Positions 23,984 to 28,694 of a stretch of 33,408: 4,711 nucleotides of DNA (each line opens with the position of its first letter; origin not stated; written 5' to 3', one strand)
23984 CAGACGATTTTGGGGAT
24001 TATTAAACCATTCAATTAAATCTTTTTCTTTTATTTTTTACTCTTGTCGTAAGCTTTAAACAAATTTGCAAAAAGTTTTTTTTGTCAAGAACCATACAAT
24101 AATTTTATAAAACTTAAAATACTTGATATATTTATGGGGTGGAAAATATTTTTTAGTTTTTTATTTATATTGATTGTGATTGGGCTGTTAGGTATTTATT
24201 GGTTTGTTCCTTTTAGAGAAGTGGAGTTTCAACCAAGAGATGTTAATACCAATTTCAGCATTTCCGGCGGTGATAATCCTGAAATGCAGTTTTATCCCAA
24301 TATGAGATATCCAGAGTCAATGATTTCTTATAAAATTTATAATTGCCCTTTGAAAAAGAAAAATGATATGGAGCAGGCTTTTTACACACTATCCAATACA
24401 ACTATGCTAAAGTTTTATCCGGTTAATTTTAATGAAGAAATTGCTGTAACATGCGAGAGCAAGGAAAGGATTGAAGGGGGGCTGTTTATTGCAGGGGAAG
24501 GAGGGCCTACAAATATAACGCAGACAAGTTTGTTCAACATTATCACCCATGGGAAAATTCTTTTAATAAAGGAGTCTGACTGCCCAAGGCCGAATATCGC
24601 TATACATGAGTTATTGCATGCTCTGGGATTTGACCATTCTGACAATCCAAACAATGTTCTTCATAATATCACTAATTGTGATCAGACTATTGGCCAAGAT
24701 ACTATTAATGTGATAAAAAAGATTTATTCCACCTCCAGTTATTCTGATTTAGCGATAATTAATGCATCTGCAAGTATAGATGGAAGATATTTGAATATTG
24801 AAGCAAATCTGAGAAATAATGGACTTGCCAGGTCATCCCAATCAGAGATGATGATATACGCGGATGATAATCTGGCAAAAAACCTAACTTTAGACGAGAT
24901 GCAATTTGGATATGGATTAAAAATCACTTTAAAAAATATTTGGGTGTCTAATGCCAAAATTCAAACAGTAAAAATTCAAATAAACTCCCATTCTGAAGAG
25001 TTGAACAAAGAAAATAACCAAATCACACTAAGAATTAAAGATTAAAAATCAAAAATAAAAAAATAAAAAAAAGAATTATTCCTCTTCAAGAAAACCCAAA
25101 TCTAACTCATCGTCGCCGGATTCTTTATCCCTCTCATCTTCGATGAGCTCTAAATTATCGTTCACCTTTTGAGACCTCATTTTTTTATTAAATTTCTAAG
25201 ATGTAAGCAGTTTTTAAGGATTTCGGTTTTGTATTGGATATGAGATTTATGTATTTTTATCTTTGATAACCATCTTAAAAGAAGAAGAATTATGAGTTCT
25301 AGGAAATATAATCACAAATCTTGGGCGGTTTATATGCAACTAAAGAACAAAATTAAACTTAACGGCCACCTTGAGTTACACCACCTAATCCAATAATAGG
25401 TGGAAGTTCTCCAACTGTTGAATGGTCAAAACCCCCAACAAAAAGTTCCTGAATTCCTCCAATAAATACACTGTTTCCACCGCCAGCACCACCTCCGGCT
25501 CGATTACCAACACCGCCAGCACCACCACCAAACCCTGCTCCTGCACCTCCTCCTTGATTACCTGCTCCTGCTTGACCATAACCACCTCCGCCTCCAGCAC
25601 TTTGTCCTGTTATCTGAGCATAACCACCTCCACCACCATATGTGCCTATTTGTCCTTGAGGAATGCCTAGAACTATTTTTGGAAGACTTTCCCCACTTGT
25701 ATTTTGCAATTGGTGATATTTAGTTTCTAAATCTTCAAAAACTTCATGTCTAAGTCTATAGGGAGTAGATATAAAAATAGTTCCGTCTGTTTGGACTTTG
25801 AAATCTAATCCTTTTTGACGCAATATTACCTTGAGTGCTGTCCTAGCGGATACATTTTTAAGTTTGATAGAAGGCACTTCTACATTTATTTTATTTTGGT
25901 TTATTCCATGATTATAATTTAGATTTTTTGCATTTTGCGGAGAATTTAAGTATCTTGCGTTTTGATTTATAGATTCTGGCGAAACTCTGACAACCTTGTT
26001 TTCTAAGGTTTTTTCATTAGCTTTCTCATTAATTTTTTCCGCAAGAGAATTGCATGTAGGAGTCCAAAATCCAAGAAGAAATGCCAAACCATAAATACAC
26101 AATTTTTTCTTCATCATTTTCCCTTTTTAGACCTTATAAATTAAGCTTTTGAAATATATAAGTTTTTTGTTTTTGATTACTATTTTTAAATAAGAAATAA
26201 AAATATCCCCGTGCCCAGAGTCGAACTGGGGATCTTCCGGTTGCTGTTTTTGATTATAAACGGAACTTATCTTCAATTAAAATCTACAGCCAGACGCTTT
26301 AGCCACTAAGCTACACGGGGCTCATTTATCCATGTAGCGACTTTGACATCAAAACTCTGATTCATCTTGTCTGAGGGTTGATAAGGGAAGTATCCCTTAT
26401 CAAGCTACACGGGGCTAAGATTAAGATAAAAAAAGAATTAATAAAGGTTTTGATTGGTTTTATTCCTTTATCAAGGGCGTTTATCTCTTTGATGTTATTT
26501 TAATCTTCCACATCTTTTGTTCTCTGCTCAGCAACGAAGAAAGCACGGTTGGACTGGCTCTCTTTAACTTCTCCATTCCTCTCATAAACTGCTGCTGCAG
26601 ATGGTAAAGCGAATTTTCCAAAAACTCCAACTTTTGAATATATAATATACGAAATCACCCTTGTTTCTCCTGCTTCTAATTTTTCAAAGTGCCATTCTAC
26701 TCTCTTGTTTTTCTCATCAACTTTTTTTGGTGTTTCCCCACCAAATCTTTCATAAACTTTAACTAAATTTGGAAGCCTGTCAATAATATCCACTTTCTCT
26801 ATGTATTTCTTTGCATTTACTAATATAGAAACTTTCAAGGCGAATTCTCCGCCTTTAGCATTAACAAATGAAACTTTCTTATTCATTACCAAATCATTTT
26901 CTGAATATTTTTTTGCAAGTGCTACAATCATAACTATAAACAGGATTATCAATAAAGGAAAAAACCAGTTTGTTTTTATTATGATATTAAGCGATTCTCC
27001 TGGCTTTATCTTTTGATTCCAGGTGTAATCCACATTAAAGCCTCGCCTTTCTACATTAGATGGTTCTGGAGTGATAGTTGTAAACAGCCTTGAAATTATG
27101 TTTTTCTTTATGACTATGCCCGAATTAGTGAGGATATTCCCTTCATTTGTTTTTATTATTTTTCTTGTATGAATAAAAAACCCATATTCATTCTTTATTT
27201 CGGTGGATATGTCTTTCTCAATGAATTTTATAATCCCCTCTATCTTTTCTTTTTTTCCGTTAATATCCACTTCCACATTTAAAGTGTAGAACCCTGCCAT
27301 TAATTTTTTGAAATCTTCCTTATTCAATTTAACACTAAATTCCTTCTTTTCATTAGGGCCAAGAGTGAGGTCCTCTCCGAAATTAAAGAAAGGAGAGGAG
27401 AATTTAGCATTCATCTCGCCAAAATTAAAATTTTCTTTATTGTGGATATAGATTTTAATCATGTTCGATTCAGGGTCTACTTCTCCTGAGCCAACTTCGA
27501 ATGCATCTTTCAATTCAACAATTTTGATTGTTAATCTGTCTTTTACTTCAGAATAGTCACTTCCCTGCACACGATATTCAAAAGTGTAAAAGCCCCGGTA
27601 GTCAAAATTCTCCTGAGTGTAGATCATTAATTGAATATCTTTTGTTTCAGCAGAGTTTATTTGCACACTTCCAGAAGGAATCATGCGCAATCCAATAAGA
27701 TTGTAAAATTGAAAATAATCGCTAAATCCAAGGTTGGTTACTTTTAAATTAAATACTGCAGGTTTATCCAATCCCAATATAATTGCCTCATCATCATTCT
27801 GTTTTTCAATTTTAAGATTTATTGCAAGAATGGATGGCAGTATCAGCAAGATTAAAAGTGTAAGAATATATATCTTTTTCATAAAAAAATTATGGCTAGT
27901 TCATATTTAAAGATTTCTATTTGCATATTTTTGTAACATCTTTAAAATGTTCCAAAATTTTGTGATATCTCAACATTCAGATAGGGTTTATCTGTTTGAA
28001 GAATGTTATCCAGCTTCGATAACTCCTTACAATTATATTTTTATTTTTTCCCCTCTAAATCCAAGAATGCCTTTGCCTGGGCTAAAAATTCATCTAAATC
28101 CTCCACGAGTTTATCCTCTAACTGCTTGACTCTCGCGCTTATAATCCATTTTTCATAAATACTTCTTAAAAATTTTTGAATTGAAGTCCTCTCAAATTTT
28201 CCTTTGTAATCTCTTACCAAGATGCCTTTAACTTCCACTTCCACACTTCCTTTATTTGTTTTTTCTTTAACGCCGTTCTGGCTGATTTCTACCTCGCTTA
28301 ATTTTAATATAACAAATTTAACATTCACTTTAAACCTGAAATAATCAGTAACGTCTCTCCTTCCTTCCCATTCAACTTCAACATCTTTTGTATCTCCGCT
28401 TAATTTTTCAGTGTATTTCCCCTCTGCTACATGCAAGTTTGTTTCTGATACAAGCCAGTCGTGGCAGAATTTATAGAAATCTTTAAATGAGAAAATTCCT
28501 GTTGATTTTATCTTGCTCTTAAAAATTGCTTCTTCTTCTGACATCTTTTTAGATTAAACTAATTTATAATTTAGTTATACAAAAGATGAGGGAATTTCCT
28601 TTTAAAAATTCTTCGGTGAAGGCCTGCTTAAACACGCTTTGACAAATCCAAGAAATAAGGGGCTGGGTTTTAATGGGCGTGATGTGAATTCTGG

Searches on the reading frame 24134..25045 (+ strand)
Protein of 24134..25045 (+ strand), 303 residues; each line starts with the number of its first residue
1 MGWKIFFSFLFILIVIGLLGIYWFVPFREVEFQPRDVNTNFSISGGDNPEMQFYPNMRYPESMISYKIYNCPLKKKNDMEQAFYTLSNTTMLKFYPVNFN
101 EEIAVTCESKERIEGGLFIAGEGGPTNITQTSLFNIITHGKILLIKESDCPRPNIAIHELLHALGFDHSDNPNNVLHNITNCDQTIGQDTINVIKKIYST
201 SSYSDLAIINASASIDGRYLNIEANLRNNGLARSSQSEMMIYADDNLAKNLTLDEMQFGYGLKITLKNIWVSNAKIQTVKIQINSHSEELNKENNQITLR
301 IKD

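Call 49: search_protein_families(library=pfam, proteins=[window:24134-25045:+], max_evalue=0.01)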
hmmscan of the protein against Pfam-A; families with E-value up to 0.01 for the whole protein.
window:24134-25045:+ (303 aa): 3 families
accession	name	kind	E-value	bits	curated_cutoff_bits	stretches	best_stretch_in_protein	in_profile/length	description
PF00413.30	Peptidase_M10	-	2.5e-07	31.2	24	1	76-198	24-158/159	Matrixin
PF01400.30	Astacin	-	1.3e-06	28.7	22.5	1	147-196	73-122/189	Astacin (Peptidase family M12A)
PF07705.17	CARDB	-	1.4e-06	28.9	22.7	1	205-298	3-100/101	CARDB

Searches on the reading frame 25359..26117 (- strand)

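Call 49: search_protein_families(library=pfam, proteins=[window:25359-26117:-], max_evalue=0.01)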
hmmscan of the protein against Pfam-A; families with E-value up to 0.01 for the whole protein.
window:25359-26117:- (252 aa): 1 family
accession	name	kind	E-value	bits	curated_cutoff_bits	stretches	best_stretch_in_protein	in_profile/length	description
PF07660.19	STN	-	3.1e-07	30.5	28.4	1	77-118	10-51/52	Secretin and TonB N terminus short domain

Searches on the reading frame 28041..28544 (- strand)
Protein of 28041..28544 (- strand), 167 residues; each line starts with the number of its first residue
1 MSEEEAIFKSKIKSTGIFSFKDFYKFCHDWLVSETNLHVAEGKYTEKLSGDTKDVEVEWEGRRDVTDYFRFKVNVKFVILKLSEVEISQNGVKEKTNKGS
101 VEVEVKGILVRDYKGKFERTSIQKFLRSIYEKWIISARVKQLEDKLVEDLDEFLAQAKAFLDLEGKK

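Call 49: search_protein_families(library=pfam, proteins=[window:28041-28544:-], max_evalue=0.01)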
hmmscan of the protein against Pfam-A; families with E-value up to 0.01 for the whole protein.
window:28041-28544:- (167 aa): 1 family
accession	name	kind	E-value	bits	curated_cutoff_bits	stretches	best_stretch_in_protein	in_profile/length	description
PF19512.4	DUF6046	-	0.00096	19.5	27.4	1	84-145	20-81/122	Domain of unknown function (DUF6046)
